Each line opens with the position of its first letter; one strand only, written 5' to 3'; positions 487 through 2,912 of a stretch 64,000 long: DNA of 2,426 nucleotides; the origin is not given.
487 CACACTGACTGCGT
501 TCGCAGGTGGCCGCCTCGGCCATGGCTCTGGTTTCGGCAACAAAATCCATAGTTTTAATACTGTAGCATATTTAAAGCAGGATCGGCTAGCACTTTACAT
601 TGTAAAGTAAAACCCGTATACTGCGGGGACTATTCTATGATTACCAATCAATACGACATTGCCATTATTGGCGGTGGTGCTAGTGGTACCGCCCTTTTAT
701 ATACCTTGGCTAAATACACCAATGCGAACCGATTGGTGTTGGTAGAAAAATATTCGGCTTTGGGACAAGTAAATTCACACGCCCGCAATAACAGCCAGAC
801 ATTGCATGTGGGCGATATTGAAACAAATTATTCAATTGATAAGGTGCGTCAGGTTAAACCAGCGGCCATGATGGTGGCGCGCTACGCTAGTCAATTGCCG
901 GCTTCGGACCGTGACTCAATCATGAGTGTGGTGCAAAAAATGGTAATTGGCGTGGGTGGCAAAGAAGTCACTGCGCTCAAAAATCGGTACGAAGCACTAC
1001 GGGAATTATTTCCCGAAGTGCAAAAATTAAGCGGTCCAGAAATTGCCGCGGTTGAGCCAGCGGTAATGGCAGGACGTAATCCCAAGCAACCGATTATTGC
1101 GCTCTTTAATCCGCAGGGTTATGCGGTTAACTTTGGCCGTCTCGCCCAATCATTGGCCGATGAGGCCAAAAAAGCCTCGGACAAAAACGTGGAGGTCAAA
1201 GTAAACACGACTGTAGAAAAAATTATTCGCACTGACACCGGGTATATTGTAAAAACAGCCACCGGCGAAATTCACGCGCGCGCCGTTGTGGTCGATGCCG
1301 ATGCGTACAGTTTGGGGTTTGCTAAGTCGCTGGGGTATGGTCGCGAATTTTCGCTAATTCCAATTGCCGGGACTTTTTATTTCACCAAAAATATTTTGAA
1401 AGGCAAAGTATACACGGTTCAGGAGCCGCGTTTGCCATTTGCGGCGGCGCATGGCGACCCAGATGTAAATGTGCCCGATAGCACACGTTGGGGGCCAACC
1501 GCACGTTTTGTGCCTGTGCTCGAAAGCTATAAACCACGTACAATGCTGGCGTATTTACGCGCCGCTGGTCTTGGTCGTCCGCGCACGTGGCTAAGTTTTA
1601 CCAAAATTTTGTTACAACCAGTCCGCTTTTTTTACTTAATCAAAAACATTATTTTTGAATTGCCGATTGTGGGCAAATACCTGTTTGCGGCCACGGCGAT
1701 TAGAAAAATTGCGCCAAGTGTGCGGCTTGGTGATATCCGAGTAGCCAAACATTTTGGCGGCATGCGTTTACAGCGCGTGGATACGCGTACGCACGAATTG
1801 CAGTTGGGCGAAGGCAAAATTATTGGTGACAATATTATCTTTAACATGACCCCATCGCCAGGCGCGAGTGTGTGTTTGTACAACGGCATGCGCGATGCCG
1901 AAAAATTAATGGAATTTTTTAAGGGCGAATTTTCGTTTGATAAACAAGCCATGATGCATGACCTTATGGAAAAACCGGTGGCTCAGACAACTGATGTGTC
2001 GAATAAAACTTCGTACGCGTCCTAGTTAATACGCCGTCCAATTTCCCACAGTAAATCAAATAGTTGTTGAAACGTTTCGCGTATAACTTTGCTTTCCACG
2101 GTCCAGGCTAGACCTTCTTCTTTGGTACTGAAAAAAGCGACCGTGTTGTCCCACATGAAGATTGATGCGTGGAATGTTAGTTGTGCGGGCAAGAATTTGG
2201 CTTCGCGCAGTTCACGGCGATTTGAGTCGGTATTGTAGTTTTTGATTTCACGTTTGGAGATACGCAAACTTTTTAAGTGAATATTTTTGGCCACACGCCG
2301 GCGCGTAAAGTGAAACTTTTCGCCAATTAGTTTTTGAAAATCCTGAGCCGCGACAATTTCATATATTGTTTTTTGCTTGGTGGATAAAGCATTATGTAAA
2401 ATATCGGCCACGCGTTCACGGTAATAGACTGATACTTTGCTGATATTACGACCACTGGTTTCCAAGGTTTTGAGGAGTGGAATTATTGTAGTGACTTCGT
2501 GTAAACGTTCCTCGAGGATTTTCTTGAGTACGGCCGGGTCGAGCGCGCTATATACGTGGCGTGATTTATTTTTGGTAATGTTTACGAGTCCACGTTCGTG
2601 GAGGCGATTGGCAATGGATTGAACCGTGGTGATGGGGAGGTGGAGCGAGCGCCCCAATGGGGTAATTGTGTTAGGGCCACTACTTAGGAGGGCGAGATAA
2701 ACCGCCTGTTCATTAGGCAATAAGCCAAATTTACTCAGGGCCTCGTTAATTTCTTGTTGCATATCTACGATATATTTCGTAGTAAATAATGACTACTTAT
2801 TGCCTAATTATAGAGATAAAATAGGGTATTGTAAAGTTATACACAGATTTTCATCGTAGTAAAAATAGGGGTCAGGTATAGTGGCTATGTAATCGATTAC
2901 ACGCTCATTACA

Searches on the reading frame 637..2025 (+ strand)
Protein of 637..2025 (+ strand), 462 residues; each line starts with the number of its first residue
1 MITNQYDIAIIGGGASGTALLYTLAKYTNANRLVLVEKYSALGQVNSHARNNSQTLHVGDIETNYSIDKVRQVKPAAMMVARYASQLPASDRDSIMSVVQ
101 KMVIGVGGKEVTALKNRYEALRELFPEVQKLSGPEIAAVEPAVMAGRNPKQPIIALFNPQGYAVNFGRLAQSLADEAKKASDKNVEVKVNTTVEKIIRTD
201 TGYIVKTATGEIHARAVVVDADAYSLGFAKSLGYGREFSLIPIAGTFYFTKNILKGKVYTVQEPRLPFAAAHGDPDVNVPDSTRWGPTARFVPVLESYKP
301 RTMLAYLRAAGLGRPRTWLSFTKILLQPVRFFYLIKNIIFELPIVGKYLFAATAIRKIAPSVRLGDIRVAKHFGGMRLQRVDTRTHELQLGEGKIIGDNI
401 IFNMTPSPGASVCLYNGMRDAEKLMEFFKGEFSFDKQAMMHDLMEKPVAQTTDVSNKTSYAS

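Call 10: search_protein_families(library=pfam, proteins=[window:637-2025:+], max_evalue=0.001)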
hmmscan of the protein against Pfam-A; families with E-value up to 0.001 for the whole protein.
window:637-2025:+ (462 aa): 5 families
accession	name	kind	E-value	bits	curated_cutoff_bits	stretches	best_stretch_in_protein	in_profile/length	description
PF06039.21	Mqo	-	3.9e-21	75.6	27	1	5-280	2-297/489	Malate:quinone oxidoreductase (Mqo)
PF01266.30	DAO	-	9.2e-20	71.9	27.9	1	7-261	1-246/353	FAD dependent oxidoreductase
PF13738.12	Pyr_redox_3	-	8.7e-06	25.6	30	0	180-220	91-131/305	Pyridine nucleotide-disulphide oxidoreductase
PF13454.12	NAD_binding_9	-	1.2e-05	25.7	21.8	0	9-53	1-48/155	FAD-NAD(P)-binding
PF07992.20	Pyr_redox_2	-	7.5e-05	22.7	26.1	0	6-42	1-31/291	Pyridine nucleotide-disulphide oxidoreductase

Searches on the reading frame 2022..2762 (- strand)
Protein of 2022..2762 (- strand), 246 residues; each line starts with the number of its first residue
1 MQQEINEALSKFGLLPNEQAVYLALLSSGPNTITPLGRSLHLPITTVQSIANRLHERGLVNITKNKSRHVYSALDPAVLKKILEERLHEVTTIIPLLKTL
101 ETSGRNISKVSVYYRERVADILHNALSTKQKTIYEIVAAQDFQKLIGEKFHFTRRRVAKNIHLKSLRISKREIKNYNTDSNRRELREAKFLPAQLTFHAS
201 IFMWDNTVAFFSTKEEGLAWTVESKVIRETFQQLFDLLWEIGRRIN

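Call 10: search_protein_families(library=pfam, proteins=[window:2022-2762:-], max_evalue=0.001)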
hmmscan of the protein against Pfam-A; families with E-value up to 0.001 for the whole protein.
window:2022-2762:- (246 aa): 2 families
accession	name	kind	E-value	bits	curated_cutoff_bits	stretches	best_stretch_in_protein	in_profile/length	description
PF01978.25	TrmB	-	1.6e-14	53.9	25.6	1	9-76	1-67/68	Sugar-specific transcriptional regulator TrmB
PF03965.22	Penicillinase_R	-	0.00033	21.4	22.6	0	36-74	27-65/115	Penicillinase repressor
